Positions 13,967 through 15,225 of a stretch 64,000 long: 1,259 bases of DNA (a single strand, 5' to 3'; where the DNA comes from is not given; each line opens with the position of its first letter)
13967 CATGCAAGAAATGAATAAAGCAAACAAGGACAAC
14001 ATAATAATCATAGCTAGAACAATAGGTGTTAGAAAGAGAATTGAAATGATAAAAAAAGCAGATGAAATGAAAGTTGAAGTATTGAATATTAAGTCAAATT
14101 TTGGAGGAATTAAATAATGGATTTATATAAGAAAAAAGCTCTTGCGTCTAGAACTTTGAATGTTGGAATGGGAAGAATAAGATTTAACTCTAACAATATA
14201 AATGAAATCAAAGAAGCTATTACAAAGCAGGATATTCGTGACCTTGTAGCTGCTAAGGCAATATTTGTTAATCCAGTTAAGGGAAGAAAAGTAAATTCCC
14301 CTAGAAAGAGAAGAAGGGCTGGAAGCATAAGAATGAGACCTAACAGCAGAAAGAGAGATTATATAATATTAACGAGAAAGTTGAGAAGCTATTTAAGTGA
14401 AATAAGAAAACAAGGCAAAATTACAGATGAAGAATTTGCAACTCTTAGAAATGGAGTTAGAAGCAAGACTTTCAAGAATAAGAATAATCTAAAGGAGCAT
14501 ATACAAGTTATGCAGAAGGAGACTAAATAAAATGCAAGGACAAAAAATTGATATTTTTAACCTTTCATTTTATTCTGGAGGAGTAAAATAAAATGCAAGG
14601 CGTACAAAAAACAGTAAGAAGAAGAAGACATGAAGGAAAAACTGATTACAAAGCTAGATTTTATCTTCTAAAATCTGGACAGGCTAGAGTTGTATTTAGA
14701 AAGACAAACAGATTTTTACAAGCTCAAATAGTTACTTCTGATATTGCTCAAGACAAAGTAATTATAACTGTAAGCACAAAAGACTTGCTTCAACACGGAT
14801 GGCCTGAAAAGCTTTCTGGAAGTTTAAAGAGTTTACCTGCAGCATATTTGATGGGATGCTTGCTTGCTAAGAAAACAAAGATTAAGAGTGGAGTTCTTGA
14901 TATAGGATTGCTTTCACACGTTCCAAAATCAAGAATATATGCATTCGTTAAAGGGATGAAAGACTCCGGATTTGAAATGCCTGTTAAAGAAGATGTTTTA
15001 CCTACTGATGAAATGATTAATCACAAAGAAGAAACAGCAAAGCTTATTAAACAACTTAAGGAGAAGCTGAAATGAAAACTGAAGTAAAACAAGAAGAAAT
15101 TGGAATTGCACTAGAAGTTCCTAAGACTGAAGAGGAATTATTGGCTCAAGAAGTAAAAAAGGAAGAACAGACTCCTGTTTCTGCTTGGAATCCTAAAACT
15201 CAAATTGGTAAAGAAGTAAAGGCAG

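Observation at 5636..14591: A conserved ~60-nt element fills exactly the four non-overlapping cistron junctions of the ribosomal-protein superoperon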

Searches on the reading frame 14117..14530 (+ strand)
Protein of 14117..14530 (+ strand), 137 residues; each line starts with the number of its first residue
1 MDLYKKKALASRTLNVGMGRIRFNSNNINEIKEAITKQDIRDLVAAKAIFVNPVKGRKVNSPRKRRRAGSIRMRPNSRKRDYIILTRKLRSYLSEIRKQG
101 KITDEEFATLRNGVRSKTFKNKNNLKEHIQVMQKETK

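Call 9: search_protein_families(library=pfam, proteins=[window:14117-14530:+])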
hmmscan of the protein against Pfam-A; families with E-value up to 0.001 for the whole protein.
window:14117-14530:+ (137 aa): 2 families
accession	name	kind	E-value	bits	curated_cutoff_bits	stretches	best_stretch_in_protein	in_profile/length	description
PF01280.26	Ribosomal_L19e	-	1e-13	51.4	25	1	3-53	2-52/53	Ribosomal protein L19e, N-terminal domain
PF25476.1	Ribosomal_L19e_C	-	6.5e-10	39.5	25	1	66-131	25-89/91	Ribosomal protein L19e, C-terminal domain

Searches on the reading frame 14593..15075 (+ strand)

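Call 9: search_protein_families(library=pfam, proteins=[window:14593-15075:+])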
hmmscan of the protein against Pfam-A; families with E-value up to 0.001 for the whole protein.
window:14593-15075:+ (160 aa): 1 family
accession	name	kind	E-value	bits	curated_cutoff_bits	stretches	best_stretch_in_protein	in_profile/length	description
PF17144.9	Ribosomal_L5e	-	2.8e-16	60.5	27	1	8-98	6-99/163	Ribosomal large subunit proteins 60S L5, and 50S L18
